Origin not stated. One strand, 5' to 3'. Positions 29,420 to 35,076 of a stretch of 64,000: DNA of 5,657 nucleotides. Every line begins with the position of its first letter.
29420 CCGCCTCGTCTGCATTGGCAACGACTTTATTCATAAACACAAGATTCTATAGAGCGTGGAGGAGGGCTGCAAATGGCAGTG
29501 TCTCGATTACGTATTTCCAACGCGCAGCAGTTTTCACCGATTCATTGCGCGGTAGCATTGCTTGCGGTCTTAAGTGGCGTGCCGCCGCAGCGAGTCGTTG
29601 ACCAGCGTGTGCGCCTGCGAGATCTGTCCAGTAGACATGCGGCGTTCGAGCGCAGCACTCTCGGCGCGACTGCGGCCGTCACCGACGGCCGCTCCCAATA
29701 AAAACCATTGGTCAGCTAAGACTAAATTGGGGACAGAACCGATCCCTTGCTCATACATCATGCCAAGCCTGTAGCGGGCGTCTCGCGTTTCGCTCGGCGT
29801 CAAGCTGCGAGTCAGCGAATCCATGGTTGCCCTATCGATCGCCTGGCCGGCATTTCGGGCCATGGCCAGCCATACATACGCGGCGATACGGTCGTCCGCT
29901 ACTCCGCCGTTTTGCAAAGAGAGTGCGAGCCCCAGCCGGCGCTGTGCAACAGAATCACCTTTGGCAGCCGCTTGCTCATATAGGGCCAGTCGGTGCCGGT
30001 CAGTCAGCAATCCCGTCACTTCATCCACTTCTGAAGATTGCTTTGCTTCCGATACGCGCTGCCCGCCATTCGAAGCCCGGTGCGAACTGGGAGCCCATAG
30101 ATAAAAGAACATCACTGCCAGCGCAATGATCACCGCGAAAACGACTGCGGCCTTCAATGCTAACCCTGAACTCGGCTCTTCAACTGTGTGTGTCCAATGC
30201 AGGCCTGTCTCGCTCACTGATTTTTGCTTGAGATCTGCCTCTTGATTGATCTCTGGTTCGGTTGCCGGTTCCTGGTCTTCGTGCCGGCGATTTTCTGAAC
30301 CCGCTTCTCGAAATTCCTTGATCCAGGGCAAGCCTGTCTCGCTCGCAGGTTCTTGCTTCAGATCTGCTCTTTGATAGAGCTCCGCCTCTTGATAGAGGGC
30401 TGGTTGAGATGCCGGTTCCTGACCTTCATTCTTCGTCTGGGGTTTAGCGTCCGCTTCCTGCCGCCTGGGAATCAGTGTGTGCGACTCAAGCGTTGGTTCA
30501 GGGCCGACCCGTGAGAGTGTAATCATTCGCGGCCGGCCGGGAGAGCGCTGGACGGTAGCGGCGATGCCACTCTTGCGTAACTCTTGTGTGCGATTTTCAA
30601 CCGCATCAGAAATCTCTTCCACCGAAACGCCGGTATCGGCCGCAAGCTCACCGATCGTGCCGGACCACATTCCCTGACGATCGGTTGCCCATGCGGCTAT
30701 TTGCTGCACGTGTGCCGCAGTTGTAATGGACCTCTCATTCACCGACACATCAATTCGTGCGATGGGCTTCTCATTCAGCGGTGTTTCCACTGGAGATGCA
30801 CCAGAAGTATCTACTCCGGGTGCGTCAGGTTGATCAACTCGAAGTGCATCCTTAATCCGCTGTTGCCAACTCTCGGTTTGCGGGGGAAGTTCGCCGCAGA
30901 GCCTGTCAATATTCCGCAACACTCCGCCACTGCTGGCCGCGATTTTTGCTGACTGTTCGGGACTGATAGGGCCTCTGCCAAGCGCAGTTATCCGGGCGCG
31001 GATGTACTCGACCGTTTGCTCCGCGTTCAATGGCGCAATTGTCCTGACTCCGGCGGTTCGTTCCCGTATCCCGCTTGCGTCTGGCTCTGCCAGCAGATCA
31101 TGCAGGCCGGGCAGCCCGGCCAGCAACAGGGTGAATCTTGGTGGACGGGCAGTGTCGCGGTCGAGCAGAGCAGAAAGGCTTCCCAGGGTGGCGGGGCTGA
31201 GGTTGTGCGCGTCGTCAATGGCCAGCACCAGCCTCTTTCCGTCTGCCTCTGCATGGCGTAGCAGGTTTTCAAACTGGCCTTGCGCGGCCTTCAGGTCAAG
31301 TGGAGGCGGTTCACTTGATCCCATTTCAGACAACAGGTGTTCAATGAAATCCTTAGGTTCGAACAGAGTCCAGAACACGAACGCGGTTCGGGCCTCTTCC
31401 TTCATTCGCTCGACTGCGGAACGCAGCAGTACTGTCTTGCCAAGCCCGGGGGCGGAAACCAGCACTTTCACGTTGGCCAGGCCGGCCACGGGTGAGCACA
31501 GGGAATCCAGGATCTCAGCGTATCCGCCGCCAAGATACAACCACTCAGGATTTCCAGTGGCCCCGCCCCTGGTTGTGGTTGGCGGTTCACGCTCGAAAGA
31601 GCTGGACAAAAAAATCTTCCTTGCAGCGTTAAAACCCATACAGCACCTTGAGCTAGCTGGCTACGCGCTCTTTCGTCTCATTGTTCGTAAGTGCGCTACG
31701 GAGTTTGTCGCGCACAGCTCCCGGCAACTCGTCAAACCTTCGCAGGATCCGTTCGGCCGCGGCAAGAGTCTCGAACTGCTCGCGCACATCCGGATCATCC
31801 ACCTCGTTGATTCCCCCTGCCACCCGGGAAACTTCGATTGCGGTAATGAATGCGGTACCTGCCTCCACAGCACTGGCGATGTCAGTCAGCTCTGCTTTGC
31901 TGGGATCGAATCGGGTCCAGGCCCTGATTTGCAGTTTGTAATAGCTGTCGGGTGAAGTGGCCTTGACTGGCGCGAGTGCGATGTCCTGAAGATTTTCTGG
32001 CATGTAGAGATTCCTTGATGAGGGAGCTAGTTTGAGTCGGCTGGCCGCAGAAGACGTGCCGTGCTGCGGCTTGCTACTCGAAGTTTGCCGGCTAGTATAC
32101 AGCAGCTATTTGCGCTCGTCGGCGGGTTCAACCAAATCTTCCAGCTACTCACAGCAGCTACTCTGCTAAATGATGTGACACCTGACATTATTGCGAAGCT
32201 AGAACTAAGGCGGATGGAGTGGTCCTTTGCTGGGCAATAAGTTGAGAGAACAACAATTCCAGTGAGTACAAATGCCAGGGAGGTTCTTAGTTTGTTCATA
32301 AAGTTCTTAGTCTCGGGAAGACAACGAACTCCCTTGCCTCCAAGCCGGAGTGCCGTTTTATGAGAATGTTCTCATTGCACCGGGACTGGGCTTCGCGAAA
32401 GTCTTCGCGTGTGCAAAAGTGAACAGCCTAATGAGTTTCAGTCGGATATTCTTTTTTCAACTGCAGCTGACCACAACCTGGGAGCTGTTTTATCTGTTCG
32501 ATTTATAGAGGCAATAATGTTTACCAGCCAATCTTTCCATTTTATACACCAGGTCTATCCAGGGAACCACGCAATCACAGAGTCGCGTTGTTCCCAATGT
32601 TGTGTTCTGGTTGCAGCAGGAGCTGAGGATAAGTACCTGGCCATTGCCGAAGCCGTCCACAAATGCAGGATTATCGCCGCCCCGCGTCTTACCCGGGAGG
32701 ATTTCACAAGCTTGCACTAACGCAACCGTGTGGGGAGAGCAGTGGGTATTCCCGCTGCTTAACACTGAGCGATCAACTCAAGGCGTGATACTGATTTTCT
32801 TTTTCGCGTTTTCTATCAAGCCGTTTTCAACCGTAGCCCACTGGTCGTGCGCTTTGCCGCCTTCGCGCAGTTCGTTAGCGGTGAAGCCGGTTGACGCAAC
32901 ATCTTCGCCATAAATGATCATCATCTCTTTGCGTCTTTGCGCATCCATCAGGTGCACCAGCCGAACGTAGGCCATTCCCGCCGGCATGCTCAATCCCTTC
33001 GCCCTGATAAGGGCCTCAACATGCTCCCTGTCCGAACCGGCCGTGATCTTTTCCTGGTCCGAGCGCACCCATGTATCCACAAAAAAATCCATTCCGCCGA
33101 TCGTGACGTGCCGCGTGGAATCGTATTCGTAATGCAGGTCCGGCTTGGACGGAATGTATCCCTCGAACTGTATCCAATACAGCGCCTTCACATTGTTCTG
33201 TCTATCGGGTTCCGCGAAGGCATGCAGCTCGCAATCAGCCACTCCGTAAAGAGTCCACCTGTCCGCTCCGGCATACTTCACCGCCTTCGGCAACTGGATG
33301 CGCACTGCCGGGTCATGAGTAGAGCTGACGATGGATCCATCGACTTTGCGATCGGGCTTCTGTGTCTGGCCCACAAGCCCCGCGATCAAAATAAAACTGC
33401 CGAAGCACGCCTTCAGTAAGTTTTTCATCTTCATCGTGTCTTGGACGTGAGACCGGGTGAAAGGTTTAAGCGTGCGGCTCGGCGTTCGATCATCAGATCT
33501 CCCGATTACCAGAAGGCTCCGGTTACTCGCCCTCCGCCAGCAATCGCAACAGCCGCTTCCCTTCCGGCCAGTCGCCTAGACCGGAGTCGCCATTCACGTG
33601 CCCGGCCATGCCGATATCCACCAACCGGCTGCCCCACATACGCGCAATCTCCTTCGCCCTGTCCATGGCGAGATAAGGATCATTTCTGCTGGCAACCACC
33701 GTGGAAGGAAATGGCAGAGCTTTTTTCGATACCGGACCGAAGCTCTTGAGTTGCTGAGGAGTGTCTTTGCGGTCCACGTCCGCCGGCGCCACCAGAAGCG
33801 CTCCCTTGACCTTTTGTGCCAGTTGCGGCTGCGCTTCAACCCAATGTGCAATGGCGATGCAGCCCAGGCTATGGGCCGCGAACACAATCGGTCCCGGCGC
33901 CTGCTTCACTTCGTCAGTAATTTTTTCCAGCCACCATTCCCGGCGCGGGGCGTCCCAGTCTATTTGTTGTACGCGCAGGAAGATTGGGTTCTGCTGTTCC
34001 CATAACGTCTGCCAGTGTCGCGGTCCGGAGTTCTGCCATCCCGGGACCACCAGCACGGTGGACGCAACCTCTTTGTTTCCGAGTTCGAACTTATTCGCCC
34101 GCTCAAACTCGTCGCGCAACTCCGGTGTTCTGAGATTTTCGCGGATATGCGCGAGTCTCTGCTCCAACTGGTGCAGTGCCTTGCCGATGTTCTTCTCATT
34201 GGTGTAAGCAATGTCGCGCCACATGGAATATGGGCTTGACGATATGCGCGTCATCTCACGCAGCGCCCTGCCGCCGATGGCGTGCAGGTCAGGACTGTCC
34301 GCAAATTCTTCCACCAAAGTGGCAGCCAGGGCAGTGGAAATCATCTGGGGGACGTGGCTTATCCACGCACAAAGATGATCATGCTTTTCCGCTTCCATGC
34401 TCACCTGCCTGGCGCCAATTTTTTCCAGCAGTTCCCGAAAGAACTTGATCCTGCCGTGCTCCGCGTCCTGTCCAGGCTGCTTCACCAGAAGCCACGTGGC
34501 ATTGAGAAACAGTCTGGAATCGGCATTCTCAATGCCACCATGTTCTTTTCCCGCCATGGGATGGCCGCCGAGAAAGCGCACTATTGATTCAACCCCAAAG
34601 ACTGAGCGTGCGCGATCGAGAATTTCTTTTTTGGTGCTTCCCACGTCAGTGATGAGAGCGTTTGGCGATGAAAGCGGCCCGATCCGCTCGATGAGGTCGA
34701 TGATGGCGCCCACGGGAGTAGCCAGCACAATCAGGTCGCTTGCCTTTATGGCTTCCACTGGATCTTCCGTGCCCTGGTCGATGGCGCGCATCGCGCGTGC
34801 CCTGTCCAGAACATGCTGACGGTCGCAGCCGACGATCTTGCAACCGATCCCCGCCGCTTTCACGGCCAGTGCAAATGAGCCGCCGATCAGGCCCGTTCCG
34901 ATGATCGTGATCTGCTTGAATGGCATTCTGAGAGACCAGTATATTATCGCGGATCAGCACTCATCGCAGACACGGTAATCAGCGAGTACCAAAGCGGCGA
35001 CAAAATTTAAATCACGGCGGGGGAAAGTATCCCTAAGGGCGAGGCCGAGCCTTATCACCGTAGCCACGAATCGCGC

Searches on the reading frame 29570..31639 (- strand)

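Call 81: search_protein_families(library=pfam, proteins=[window:29570-31639:-], max_evalue=0.00001)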
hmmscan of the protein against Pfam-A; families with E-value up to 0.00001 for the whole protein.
window:29570-31639:- (689 aa): 2 families
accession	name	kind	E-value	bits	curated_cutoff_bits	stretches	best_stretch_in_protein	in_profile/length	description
PF13401.12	AAA_22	-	8.5e-14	52.4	27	1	59-183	9-130/130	AAA domain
PF13191.12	AAA_16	-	6.8e-10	40.1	32.6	1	43-167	12-163/167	AAA ATPase domain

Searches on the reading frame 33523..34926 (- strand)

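Call 81: search_protein_families(library=pfam, proteins=[window:33523-34926:-], max_evalue=0.00001)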
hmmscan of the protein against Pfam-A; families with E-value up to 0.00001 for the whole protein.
window:33523-34926:- (467 aa): 4 families
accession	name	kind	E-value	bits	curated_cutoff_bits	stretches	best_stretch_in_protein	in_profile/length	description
PF06821.19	Ser_hydrolase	-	1.2e-63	214.6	22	1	291-461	1-171/172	Serine hydrolase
PF02153.23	PDH_N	-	3.5e-28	98.5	26.5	1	18-174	1-152/154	Prephenate dehydrogenase, nucleotide-binding domain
PF20463.3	PDH_C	-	7.8e-18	65.1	22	1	179-267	2-90/102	Prephenate dehydrogenase, dimerization domain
PF03807.23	F420_oxidored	-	1.1e-06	29.5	21.6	1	5-92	1-88/94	NADP oxidoreductase coenzyme F420-dependent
